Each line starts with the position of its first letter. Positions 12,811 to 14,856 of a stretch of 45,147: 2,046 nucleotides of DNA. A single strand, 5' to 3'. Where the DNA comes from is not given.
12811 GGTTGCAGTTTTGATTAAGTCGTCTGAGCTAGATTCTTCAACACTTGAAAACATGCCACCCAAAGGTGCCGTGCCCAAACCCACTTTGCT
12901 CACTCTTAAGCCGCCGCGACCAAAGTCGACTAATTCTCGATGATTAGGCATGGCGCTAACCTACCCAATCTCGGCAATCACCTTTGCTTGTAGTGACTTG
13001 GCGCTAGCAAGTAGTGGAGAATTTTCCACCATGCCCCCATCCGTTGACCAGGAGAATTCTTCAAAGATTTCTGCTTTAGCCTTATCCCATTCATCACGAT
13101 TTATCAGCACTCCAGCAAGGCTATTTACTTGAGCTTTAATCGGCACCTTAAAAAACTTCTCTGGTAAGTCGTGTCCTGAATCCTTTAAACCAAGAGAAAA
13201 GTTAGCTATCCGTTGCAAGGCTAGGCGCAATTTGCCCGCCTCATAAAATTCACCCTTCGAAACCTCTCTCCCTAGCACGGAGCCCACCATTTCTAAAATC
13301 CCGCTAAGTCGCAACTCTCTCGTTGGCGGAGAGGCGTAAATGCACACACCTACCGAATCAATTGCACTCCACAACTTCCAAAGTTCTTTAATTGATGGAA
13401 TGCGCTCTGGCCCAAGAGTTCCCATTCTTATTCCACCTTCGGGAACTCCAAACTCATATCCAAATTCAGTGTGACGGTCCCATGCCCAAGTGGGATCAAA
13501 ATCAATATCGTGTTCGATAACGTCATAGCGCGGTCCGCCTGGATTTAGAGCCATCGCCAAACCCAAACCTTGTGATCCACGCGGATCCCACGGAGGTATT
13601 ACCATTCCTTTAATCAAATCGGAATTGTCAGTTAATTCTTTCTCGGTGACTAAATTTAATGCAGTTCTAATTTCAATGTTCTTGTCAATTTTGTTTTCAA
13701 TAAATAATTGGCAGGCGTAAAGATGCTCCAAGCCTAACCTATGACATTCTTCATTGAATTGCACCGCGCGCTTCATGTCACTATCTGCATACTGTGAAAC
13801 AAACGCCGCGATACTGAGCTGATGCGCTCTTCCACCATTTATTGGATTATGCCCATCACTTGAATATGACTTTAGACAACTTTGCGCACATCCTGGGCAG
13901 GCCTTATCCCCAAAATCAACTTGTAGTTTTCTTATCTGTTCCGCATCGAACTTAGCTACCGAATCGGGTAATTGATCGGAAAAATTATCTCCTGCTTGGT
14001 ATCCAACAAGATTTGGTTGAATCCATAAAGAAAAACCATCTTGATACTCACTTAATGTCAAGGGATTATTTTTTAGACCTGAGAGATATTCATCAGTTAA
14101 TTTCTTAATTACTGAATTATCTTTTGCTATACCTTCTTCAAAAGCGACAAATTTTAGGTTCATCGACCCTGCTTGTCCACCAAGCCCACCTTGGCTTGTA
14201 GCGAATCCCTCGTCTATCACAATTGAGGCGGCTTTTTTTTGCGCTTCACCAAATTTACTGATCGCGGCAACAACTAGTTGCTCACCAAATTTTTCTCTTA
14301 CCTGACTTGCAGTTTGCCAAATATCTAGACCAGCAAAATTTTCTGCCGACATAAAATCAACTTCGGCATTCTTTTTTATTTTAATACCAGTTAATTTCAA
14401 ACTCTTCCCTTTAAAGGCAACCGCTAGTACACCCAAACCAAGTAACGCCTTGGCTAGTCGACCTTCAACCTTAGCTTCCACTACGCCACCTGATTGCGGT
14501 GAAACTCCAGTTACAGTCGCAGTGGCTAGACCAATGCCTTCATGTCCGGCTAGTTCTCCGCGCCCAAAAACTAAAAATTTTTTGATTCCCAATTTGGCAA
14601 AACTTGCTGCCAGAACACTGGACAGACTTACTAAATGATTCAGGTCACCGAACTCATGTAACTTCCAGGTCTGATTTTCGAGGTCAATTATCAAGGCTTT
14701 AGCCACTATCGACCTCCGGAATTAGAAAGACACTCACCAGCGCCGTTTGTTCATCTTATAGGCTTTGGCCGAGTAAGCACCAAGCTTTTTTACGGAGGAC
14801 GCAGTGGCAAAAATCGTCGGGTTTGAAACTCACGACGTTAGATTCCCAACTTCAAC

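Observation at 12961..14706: AOR-family (tungsto/molybdopterin, Fe-S) protein is the first gene of an L-fucose/L-fuconate operon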

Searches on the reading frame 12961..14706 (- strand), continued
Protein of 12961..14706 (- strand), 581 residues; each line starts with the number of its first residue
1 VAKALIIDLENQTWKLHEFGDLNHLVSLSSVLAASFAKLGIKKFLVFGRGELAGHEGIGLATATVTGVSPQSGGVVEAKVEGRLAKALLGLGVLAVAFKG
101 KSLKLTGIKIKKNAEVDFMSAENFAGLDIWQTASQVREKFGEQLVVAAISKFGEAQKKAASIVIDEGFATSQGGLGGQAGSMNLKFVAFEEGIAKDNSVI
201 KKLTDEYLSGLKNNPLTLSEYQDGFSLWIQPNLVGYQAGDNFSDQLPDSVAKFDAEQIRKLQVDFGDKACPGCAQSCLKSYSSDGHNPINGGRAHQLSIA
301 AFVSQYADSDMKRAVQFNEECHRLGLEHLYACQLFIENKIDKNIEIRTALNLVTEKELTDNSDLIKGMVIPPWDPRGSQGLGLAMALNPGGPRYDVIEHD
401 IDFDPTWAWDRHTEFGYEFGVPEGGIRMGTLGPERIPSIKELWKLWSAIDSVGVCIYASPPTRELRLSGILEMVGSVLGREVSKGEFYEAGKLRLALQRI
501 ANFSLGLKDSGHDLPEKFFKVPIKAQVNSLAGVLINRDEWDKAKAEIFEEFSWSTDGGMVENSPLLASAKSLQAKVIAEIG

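Call 75: search_protein_families(library=pfam, proteins=[L011:3026-4048:+, L083:2615-3742:-, L083:3592-4386:-, L083:4395-5120:-, L089:315-1535:+, L089:7749-9065:-, L089:9066-10313:-, L090:3089-4093:+, L090:8340-9752:+, L090:1-2130:+], max_evalue=0.001)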
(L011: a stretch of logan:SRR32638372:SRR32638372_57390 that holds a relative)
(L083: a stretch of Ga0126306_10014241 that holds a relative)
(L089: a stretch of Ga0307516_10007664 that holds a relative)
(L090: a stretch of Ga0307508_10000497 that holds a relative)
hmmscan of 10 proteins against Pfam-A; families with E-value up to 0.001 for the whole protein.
L011:3026-4048:+ (341 aa): 2 families
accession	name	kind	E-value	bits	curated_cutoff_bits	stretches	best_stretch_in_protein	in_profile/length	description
PF01120.23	Alpha_L_fucos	-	9.4e-86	288.8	25.2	1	40-341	8-310/345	Alpha-L-fucosidase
PF14871.12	GHL6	-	0.00071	20.2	35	0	123-251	1-126/132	Hypothetical glycosyl hydrolase 6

L083:2615-3742:- (375 aa): 1 family
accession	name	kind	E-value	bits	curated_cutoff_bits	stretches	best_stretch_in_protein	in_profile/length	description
PF00528.27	BPD_transp_1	-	5.3e-15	56.1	26.4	1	178-344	14-183/184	Binding-protein-dependent transport system inner membrane component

L083:3592-4386:- (264 aa): 1 family
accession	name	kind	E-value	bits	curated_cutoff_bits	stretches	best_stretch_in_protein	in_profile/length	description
PF00528.27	BPD_transp_1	-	1.2e-11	45.1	26.4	1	59-257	2-175/184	Binding-protein-dependent transport system inner membrane component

L083:4395-5120:- (241 aa): 2 families
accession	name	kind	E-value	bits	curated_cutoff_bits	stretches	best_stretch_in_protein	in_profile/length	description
PF00497.25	SBP_bac_3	-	8.7e-28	97.1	26.4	1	2-219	1-124/132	Bacterial extracellular solute-binding proteins, family 3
PF10613.14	Lig_chan-Glu_bd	-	0.00042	20.9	30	0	60-98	76-114/115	Ligated ion channel L-glutamate- and glycine-binding site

L089:315-1535:+ (406 aa): 1 family
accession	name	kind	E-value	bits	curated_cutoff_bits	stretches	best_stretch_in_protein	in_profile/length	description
PF02653.21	BPD_transp_2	-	9.5e-34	117.2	26.8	1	136-390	12-268/269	Branched-chain amino acid transport system / permease component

L089:7749-9065:- (438 aa): 3 families
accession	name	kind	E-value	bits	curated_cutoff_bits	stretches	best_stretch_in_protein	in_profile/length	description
PF17964.7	Big_10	-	2.7e-42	145.2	22.9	1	102-266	2-163/164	Bacterial Ig domain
PF03734.19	YkuD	-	7.7e-17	62.7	23.4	1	294-409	9-146/146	L,D-transpeptidase catalytic domain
PF13205.12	Big_5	-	0.00069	20.8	23.6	1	91-177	6-105/105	Bacterial Ig-like domain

L089:9066-10313:- (415 aa): 2 families
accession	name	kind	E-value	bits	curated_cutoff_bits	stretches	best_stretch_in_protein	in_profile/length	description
PF17964.7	Big_10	-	1.2e-38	133.4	22.9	1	73-237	2-162/164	Bacterial Ig domain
PF03734.19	YkuD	-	7.6e-21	75.7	23.4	1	264-379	6-146/146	L,D-transpeptidase catalytic domain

L090:3089-4093:+ (334 aa): 2 families
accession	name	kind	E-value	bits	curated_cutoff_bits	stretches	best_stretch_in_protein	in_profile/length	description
PF13407.12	Peripla_BP_4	-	4.3e-41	141.6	35.1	1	49-307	1-257/258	Periplasmic binding protein domain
PF00532.27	Peripla_BP_1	-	1.8e-10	41.2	22.2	1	61-257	16-204/281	Periplasmic binding proteins and sugar binding domain of LacI family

L090:8340-9752:+ (470 aa): 2 families
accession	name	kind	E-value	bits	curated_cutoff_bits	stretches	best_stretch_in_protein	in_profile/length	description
PF13378.12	MR_MLE_C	-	5.5e-69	232.7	29.4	1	251-456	2-219/219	Enolase C-terminal domain-like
PF02746.21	MR_MLE_N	-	1.2e-12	48.5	22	1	124-225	19-114/117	Mandelate racemase / muconate lactonizing enzyme, N-terminal domain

L090:1-2130:+ (709 aa): 2 families
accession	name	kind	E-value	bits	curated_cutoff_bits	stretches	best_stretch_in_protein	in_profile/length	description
PF17996.7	CE2_N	-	2.1e-17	63.6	27.9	1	372-449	16-86/108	Carbohydrate esterase 2 N-terminal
PF13229.12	Beta_helix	-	4.8e-07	30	25.9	0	17-118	55-144/158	Right handed beta helix region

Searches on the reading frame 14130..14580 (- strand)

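Call 81: search_solved_structures(query=window:14130-14580:-, max_evalue=10, show_alignments=5)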
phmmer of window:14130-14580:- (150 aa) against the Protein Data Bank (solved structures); distinct sequences matched with E-value up to 10: 11.
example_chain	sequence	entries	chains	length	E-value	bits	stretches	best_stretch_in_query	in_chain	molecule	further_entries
4z3w_A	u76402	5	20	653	4.6e-08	36.4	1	2-146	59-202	Benzoyl-CoA reductase, putative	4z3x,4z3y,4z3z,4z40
1aor_A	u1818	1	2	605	6.6e-08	35.9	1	4-148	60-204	ALDEHYDE FERREDOXIN OXIDOREDUCTASE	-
1b25_A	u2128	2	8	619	1.1e-06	32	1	5-146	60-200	PROTEIN (FORMALDEHYDE FERREDOXIN OXIDOREDUCTASE) | FORMALDEHYDE FERREDOXIN OXIDOREDUCTASE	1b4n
9q1t_A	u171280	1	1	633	8e-06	29.2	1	3-149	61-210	Tungsten-dependent aldehyde oxidoreductase WOR83 from Haloferax volcanii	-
8c0z_A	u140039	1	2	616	3.9e-05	27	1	10-147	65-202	Aldehyde:ferredoxin oxidoreductase,tungsten-containing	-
9mqx_D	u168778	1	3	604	0.00052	23.3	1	3-146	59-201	Aldehyde:ferredoxin oxidoreductase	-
7mcc_A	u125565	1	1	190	0.013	18.8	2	44-118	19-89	AI-designed TIM-barrel F2C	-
7smj_A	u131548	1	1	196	0.013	18.8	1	44-118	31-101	AI-designed TIM-barrel F2N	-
6x6u_A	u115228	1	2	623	0.018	18.3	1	7-146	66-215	Formaldehyde:ferredoxin oxidoreductase wor5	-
6x1o_A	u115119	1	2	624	0.018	18.3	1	7-146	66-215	Formaldehyde:ferredoxin oxidoreductase wor5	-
1yxy_A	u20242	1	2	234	0.075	16.3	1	75-113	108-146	Putative N-acetylmannosamine-6-phosphate 2-epimerase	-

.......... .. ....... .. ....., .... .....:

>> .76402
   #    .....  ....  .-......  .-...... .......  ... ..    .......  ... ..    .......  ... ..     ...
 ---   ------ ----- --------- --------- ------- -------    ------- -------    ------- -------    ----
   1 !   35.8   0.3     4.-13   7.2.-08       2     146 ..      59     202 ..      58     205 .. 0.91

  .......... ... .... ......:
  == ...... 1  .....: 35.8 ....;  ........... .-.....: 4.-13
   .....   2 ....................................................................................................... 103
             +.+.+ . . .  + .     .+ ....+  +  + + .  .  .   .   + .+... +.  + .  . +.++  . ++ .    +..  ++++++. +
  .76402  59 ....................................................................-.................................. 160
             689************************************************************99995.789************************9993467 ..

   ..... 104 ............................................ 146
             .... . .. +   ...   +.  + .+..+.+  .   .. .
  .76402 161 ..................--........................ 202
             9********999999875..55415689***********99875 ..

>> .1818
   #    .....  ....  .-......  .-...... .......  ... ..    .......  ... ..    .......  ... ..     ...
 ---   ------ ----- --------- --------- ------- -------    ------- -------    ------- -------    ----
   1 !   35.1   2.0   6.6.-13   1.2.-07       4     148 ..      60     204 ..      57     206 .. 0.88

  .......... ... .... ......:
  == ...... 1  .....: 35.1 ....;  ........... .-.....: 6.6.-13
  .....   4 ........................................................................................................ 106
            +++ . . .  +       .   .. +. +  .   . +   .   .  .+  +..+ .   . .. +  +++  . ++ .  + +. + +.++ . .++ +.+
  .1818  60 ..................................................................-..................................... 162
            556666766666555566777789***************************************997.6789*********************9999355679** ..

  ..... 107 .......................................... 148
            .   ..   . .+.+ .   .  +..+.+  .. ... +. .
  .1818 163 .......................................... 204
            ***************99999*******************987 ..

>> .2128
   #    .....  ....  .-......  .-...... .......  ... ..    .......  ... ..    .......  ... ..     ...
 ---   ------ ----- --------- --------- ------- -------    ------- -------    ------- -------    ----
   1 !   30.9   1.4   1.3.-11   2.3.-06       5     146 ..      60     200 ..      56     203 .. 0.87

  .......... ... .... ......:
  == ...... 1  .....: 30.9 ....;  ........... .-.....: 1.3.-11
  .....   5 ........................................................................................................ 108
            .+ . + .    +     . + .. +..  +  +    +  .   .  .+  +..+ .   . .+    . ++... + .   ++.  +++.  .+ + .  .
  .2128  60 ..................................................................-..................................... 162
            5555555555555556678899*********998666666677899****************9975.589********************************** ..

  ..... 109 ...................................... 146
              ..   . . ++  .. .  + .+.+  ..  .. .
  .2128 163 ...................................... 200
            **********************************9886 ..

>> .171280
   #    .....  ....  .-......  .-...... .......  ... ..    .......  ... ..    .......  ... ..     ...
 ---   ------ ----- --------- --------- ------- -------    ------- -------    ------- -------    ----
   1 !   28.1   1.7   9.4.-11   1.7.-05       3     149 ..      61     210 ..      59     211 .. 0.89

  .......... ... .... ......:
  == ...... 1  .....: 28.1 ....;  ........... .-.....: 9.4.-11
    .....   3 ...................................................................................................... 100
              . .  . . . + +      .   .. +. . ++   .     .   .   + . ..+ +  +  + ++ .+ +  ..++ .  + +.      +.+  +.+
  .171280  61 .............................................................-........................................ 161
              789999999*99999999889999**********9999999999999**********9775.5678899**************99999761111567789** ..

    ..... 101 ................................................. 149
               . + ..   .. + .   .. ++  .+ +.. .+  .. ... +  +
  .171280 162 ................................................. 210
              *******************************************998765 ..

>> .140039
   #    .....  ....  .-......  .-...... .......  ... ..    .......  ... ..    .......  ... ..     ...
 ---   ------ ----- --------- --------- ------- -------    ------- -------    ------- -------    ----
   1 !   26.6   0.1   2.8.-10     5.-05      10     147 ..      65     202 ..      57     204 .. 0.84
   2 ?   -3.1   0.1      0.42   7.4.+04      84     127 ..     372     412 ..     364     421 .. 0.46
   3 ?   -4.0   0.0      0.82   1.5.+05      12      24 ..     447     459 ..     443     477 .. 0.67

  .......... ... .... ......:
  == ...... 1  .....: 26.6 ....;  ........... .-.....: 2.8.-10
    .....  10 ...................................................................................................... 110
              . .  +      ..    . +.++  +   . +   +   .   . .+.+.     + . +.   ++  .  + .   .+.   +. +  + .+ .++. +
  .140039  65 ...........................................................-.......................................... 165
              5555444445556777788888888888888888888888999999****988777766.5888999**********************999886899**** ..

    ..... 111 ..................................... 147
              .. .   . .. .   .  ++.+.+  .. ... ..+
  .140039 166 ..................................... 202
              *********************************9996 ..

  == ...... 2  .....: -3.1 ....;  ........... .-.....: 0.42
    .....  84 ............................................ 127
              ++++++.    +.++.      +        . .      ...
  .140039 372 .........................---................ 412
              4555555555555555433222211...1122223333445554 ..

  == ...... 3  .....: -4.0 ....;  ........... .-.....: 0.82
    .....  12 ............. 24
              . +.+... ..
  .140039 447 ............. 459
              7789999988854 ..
